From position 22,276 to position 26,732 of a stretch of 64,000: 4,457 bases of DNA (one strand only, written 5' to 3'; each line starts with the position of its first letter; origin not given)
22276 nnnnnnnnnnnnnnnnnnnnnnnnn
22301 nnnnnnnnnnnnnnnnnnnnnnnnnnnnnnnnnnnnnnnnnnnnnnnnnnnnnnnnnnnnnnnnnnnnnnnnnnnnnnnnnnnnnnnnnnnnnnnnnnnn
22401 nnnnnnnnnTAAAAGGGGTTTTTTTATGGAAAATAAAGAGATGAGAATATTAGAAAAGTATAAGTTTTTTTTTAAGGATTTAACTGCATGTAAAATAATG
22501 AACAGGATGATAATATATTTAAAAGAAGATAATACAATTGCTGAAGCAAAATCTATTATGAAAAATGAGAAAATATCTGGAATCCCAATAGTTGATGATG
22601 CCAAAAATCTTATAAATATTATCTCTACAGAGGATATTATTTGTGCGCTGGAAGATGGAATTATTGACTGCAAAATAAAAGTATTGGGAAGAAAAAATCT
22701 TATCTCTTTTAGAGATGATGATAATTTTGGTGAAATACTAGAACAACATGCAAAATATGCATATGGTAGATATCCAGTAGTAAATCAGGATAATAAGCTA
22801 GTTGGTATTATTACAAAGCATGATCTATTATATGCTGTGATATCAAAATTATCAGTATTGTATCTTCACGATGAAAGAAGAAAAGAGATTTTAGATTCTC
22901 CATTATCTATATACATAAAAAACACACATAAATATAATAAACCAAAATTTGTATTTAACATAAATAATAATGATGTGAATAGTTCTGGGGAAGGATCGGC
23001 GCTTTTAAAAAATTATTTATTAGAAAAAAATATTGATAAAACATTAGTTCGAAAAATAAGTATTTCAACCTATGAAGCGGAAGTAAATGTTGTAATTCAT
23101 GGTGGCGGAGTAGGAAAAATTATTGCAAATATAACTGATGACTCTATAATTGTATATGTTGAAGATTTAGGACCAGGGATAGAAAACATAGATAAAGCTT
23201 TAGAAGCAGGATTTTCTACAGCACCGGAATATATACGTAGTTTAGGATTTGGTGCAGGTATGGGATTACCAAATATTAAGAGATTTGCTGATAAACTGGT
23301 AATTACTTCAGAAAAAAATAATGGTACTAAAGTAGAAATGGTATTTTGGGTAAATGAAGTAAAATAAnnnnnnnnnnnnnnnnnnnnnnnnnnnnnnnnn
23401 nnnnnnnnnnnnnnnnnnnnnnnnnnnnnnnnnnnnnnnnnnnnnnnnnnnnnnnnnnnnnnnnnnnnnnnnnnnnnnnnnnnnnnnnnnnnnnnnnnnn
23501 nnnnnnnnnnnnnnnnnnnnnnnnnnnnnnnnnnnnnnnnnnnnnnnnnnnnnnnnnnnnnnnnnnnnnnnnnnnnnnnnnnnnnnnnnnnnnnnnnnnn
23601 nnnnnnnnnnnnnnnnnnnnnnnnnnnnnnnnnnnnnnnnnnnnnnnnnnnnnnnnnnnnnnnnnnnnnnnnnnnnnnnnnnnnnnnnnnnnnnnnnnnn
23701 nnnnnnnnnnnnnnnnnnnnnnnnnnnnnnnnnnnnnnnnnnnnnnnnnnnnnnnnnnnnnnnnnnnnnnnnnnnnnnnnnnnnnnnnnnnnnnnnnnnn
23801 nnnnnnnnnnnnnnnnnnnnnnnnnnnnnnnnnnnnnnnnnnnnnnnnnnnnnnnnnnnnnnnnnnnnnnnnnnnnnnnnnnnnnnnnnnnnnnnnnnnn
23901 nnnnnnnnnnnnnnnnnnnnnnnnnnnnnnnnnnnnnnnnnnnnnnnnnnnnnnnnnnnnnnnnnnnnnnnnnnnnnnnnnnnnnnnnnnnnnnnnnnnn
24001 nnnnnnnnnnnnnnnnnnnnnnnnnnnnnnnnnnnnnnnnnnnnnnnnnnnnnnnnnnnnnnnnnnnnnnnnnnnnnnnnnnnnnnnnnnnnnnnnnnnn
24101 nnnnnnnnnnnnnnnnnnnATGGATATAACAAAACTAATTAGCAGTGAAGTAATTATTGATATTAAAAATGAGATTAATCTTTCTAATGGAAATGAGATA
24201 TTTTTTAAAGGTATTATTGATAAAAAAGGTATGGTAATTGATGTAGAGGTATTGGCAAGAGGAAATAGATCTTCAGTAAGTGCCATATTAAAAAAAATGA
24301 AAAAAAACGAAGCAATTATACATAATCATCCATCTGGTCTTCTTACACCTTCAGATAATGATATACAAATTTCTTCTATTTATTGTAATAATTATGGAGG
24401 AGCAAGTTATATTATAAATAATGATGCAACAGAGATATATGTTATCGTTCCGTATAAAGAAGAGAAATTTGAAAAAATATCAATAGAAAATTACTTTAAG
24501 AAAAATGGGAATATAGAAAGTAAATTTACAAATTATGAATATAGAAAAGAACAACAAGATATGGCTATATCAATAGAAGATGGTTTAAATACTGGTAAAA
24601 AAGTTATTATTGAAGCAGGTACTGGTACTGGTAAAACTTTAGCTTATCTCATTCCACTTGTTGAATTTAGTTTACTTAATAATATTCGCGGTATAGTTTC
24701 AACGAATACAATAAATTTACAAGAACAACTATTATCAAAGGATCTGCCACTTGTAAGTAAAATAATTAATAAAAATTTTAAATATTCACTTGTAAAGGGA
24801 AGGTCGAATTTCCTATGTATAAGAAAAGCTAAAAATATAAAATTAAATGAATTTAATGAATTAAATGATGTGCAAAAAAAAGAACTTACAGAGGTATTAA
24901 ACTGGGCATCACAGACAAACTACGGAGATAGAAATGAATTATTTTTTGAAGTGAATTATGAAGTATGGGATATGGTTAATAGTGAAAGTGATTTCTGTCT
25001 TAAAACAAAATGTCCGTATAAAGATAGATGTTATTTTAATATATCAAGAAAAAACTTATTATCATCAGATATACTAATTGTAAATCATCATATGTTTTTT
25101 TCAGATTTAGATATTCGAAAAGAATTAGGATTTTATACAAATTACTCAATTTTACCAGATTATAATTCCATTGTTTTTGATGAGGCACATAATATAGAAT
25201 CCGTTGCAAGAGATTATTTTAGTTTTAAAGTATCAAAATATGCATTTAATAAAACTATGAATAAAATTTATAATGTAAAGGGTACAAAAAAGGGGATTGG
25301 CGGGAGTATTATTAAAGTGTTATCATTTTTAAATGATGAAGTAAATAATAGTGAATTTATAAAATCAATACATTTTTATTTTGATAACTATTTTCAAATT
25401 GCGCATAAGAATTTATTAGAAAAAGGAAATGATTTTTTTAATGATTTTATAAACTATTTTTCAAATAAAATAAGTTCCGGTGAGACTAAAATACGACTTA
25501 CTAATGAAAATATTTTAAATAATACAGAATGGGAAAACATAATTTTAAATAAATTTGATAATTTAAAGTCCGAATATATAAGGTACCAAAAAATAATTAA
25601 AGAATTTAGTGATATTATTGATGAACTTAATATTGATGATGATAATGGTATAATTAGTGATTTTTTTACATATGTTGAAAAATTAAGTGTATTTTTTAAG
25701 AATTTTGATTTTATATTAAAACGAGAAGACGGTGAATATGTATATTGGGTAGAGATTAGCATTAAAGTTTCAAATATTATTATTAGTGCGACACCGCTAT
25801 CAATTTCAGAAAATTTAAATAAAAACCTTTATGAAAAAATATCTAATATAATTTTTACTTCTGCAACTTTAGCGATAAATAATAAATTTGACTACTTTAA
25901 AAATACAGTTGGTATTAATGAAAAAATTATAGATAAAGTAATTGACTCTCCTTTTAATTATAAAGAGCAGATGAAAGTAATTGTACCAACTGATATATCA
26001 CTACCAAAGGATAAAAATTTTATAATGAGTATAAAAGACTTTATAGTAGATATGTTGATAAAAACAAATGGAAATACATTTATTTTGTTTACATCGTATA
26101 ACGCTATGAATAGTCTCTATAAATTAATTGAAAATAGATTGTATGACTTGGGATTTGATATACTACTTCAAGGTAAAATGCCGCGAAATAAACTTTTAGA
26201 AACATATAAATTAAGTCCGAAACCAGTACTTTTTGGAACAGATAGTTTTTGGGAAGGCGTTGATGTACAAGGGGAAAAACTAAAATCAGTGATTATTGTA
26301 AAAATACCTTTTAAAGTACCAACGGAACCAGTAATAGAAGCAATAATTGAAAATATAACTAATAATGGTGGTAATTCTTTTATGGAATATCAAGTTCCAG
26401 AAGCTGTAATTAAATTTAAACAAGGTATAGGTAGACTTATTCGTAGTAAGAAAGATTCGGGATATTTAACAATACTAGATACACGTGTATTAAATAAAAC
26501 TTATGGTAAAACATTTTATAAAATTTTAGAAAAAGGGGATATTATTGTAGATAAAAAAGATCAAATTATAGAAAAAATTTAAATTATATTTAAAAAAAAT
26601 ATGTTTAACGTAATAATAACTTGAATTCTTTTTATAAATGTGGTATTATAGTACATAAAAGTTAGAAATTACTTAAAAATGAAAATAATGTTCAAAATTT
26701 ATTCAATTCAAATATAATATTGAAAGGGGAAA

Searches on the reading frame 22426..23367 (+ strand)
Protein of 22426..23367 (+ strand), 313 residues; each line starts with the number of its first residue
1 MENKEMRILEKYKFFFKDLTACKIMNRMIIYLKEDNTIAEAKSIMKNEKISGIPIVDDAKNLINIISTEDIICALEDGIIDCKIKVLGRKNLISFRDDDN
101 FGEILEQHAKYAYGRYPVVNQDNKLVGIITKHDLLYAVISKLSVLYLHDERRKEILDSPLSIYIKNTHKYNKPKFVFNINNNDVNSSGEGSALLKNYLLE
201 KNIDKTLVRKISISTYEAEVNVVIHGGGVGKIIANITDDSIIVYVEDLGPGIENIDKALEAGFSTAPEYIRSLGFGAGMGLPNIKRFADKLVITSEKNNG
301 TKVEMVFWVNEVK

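Call 21: search_protein_families(library=pfam, proteins=[window:22426-23367:+], max_evalue=0.00001)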
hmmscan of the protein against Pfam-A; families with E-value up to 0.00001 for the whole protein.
window:22426-23367:+ (313 aa): 3 families
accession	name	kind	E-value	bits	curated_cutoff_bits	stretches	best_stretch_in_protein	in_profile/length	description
PF00571.33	CBS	-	1.8e-23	83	24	2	23-76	3-56/57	CBS domain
PF13581.12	HATPase_c_2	-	2.3e-07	31.3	27.4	1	193-306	14-126/127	Histidine kinase-like ATPase domain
PF02518.31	HATPase_c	-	5.4e-07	30.5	26.4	1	221-307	16-107/111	Histidine kinase-, DNA gyrase B-, and HSP90-like ATPase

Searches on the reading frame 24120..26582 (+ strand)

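Call 18: search_protein_families(library=pfam, proteins=[window:24120-26582:+], max_evalue=0.00001)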
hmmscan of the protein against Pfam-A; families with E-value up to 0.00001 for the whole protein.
window:24120-26582:+ (820 aa): 4 families
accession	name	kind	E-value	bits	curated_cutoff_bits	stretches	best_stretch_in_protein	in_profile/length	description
PF13307.12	Helicase_C_2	-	1.7e-48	165.3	25.3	1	642-805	1-169/170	Helicase C-terminal domain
PF00270.35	DEAD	-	1.2e-11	45.1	26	1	152-213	8-70/167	DEAD/DEAH box helicase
PF06733.21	DEAD_2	-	2.1e-08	34.5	21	1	207-373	14-169/172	DEAD_2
PF04002.20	RadC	-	4.1e-06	27.2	22.1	1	17-85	13-88/121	RadC-like JAB domain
